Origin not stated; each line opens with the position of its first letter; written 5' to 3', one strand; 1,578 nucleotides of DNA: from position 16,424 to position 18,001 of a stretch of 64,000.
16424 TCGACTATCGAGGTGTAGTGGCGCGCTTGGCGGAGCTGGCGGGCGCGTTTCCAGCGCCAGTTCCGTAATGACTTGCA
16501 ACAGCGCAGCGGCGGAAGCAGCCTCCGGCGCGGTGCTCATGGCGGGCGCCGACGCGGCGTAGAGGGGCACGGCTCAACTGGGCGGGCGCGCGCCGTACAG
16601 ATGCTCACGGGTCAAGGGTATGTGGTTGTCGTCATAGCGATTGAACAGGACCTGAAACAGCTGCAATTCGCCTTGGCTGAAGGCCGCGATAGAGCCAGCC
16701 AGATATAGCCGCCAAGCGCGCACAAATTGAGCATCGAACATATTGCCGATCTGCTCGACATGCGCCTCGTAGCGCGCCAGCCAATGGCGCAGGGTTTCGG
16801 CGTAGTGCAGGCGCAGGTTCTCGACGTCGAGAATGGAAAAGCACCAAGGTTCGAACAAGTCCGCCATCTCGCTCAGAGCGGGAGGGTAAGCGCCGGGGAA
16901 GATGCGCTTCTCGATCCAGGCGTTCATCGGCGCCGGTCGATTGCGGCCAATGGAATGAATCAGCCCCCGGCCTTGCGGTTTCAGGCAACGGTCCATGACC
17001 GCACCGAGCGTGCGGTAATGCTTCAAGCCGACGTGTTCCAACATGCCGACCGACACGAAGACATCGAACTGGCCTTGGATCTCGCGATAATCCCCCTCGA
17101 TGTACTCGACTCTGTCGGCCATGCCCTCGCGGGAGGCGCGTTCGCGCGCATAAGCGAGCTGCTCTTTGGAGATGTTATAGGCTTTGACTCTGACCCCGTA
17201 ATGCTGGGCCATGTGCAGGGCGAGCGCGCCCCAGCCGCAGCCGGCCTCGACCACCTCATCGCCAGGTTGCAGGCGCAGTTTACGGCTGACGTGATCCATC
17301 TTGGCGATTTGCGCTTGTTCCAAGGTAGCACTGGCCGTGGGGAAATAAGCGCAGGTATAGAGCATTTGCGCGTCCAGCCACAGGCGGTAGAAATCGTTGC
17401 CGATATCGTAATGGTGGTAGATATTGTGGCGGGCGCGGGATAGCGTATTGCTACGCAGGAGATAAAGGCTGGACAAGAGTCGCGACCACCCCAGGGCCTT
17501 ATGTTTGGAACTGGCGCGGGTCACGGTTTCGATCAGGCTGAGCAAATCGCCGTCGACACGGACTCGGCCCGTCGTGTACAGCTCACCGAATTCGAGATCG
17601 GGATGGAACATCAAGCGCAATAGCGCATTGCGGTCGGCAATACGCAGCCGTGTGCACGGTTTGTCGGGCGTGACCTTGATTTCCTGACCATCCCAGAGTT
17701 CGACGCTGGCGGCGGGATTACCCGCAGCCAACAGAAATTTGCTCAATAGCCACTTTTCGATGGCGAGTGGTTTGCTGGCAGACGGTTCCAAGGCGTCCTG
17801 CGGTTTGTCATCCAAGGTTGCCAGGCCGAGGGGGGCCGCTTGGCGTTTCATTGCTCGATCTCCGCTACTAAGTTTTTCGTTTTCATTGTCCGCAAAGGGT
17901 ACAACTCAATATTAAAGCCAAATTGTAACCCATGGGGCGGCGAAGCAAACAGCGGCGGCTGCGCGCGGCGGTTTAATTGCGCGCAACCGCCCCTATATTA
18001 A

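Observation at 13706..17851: Two-gene lipid operon: Cfa-like SAM methyltransferase plus an ACP / fatty acyl-AMP ligase / lysophospholipid acyltransferase fusion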

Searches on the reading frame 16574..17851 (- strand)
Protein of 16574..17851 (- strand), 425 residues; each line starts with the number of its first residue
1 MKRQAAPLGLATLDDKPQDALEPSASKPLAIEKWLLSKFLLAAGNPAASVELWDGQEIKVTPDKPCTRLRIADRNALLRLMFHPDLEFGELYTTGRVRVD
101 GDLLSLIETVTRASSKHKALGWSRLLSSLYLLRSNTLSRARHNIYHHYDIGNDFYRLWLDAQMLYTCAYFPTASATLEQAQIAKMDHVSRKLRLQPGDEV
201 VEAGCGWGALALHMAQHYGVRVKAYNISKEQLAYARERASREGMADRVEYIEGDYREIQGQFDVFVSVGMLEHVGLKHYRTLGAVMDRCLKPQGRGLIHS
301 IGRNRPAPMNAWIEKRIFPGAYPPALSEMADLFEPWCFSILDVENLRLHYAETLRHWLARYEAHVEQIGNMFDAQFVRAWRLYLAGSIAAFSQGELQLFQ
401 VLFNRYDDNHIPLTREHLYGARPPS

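Call 3: search_protein_families(library=pfam, proteins=[window:16574-17851:-], max_evalue=0.01)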
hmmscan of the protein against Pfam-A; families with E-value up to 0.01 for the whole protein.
window:16574-17851:- (425 aa): 12 families
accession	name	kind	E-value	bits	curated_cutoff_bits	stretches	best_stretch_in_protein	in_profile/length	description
PF02353.26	CMAS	-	6.6e-83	278.6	27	1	138-401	4-273/273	Mycolic acid cyclopropane synthetase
PF13649.12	Methyltransf_25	-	6.6e-17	62.4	27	1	200-294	1-97/97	Methyltransferase domain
PF08241.18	Methyltransf_11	-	3.3e-14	53.7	21.2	1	202-296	2-93/95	Methyltransferase domain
PF08242.18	Methyltransf_12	-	4.2e-10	40.7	30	1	201-295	1-97/98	Methyltransferase domain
PF13847.12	Methyltransf_31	-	5.6e-10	39.5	27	1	196-304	3-117/145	Methyltransferase domain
PF13489.12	Methyltransf_23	-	7.4e-08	32.7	27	1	193-363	19-159/164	Methyltransferase domain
PF25371.1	DUF7884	-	2.7e-07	31.1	27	1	37-114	3-82/90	Domain of unknown function (DUF7884)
PF05175.20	MTS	-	2e-05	24.7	23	1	195-267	30-104/170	Methyltransferase small domain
PF01209.24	Ubie_methyltran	-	0.00016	21.5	20.1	1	185-295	37-148/233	ubiE/COQ5 methyltransferase family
PF00891.24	Methyltransf_2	-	0.0046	16.8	22.3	1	176-295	42-161/210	O-methyltransferase domain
PF13679.12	Methyltransf_32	-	0.0083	16.5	27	0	194-260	23-94/143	Methyltransferase domain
PF03848.20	TehB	-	0.0087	15.9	20.4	0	195-300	30-134/193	Tellurite resistance protein TehB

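Call 4: search_protein_families(library=ncbifam, proteins=[window:16574-17851:-], max_evalue=0.01)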
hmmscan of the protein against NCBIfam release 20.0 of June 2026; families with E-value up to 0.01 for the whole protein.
window:16574-17851:- (425 aa): 46 families (the best 25 are shown)
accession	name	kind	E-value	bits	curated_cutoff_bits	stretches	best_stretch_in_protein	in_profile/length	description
NF053839.1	CPFASynBruc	equivalog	2.8e-101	339.5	600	1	67-418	38-396/410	cyclopropane fatty acid synthase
NF040703.1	cyclopro_CfaB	exception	5.7e-85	285.5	650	1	49-419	17-393/393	C17 cyclopropane fatty acid synthase CfaB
NF008686.0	PRK11705.1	equivalog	2e-84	283.9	400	1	55-405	26-372/383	cyclopropane fatty acyl phospholipid synthase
NF040660.1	mycolic_MTase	equivalog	1.5e-41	142.9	390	1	142-401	6-279/283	cyclopropane mycolic acid synthase family methyltransferase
TIGR02021.1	BchM-ChlM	equivalog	9.6e-14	51.3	158.9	1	194-275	52-132/218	magnesium protoporphyrin IX methyltransferase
NF043040.1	corrin_prot_MT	hypoth_equivalog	1.3e-13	50.9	180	1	192-298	38-147/216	corrinoid protein-associated methyltransferase CpaM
TIGR01983.1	UbiG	equivalog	6e-11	42.1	102.95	1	193-306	49-159/228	bifunctional 2-polyprenyl-6-hydroxyphenol methylase/3-demethylubiquinol 3-O-methyltransferase UbiG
NF041943.1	GPPMT_Stmyces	equivalog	7.2e-09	35.9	400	1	145-250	29-131/272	geranyl diphosphate 2-C-methyltransferase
NF041675.1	sarc_dimgly_tmase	equivalog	6.4e-07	29.6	550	1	144-292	15-163/278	sarcosine/dimethylglycine N-methyltransferase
NF001556.0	PRK00377.1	equivalog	2.1e-06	27.6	238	1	190-261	34-107/198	cobalt-precorrin-6Y C(15)-methyltransferase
TIGR03534.1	RF_mod_PrmC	equivalog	2.5e-06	27.2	199.1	1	192-267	84-162/253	peptide chain release factor N(5)-glutamine methyltransferase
NF008823.0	PRK11873.1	subfamily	7.6e-06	25.6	263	1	193-380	74-266/272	arsenite methyltransferase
TIGR00536.1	hemK_fam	subfamily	9e-06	25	115.5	1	193-267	110-188/286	HemK family protein methyltransferase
TIGR01934.1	MenG_MenH_UbiE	subfamily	1.1e-05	24.8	158.35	1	188-265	31-107/223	ubiquinone/menaquinone biosynthesis methyltransferase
NF045667.1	MTase_DVU1556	equivalog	1.8e-05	24.3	155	1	189-241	15-67/213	DVU_1556 family methyltransferase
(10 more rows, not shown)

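Call 22: search_solved_structures(query=window:16574-17851:-, max_evalue=0.00001)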
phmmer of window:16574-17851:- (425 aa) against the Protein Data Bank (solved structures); distinct sequences matched with E-value up to 0.00001: 31.
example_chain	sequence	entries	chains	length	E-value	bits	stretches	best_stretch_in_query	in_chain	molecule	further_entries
7qos_A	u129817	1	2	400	2.4e-75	257.3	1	50-417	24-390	Cyclopropane-fatty-acyl-phospholipid synthase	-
5z9o_A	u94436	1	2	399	2.3e-65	224.4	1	39-419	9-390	Cyclopropane-fatty-acyl-phospholipid synthase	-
6bqc_A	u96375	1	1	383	1.1e-55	192.4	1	72-412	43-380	Cyclopropane-fatty-acyl-phospholipid synthase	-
1l1e_A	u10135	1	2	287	1.2e-36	129.8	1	142-400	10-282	mycolic acid synthase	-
1kp9_A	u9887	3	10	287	2.6e-35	125.4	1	142-398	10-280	CYCLOPROPANE-FATTY-ACYL-PHOSPHOLIPID SYNTHASE 1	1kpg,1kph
1tpy_A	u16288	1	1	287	4e-34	121.5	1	141-400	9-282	methoxy mycolic acid synthase 2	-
7l9u_A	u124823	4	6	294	1e-29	107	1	147-394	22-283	S-adenosylmethionine-dependent methyltransferase UmaA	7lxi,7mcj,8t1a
8raq_A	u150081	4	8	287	4.6e-29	104.8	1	147-400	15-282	Mycolic acid methyltransferase MmaA1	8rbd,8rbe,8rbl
2fk7_A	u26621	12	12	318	3.6e-25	92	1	136-392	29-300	methoxy mycolic acid synthase 4 | Hydroxymycolate synthase MmaA4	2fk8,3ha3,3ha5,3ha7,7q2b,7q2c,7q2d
1kpi_A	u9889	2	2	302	5.9e-25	91.3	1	144-384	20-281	CYCLOPROPANE-FATTY-ACYL-PHOSPHOLIPID SYNTHASE 2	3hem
6gkv_A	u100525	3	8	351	5.4e-18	68.3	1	147-374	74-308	Coclaurine N-methyltransferase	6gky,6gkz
5gm1_A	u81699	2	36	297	3.1e-12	49.4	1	178-379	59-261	O-methylransferase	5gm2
5kn4_A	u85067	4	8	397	5.3e-12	48.6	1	148-404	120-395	Pavine N-methyltransferase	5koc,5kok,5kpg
5kpc_A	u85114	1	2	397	5.9e-11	45.1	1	148-404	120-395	Pavine N-methyltransferase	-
8zc8_A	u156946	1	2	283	1.3e-09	40.7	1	171-308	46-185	MitM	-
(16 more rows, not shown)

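Call 30: search_solved_structures(query=window:16574-17851:-, max_evalue=1e-40, show_alignments=3)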
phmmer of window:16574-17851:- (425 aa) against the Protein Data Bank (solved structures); distinct sequences matched with E-value up to 1e-40: 3.
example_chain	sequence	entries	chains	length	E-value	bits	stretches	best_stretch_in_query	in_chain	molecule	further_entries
7qos_A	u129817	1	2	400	2.4e-75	257.3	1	50-417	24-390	Cyclopropane-fatty-acyl-phospholipid synthase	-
5z9o_A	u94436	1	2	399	2.3e-65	224.4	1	39-419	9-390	Cyclopropane-fatty-acyl-phospholipid synthase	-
6bqc_A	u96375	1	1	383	1.1e-55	192.4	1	72-412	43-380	Cyclopropane-fatty-acyl-phospholipid synthase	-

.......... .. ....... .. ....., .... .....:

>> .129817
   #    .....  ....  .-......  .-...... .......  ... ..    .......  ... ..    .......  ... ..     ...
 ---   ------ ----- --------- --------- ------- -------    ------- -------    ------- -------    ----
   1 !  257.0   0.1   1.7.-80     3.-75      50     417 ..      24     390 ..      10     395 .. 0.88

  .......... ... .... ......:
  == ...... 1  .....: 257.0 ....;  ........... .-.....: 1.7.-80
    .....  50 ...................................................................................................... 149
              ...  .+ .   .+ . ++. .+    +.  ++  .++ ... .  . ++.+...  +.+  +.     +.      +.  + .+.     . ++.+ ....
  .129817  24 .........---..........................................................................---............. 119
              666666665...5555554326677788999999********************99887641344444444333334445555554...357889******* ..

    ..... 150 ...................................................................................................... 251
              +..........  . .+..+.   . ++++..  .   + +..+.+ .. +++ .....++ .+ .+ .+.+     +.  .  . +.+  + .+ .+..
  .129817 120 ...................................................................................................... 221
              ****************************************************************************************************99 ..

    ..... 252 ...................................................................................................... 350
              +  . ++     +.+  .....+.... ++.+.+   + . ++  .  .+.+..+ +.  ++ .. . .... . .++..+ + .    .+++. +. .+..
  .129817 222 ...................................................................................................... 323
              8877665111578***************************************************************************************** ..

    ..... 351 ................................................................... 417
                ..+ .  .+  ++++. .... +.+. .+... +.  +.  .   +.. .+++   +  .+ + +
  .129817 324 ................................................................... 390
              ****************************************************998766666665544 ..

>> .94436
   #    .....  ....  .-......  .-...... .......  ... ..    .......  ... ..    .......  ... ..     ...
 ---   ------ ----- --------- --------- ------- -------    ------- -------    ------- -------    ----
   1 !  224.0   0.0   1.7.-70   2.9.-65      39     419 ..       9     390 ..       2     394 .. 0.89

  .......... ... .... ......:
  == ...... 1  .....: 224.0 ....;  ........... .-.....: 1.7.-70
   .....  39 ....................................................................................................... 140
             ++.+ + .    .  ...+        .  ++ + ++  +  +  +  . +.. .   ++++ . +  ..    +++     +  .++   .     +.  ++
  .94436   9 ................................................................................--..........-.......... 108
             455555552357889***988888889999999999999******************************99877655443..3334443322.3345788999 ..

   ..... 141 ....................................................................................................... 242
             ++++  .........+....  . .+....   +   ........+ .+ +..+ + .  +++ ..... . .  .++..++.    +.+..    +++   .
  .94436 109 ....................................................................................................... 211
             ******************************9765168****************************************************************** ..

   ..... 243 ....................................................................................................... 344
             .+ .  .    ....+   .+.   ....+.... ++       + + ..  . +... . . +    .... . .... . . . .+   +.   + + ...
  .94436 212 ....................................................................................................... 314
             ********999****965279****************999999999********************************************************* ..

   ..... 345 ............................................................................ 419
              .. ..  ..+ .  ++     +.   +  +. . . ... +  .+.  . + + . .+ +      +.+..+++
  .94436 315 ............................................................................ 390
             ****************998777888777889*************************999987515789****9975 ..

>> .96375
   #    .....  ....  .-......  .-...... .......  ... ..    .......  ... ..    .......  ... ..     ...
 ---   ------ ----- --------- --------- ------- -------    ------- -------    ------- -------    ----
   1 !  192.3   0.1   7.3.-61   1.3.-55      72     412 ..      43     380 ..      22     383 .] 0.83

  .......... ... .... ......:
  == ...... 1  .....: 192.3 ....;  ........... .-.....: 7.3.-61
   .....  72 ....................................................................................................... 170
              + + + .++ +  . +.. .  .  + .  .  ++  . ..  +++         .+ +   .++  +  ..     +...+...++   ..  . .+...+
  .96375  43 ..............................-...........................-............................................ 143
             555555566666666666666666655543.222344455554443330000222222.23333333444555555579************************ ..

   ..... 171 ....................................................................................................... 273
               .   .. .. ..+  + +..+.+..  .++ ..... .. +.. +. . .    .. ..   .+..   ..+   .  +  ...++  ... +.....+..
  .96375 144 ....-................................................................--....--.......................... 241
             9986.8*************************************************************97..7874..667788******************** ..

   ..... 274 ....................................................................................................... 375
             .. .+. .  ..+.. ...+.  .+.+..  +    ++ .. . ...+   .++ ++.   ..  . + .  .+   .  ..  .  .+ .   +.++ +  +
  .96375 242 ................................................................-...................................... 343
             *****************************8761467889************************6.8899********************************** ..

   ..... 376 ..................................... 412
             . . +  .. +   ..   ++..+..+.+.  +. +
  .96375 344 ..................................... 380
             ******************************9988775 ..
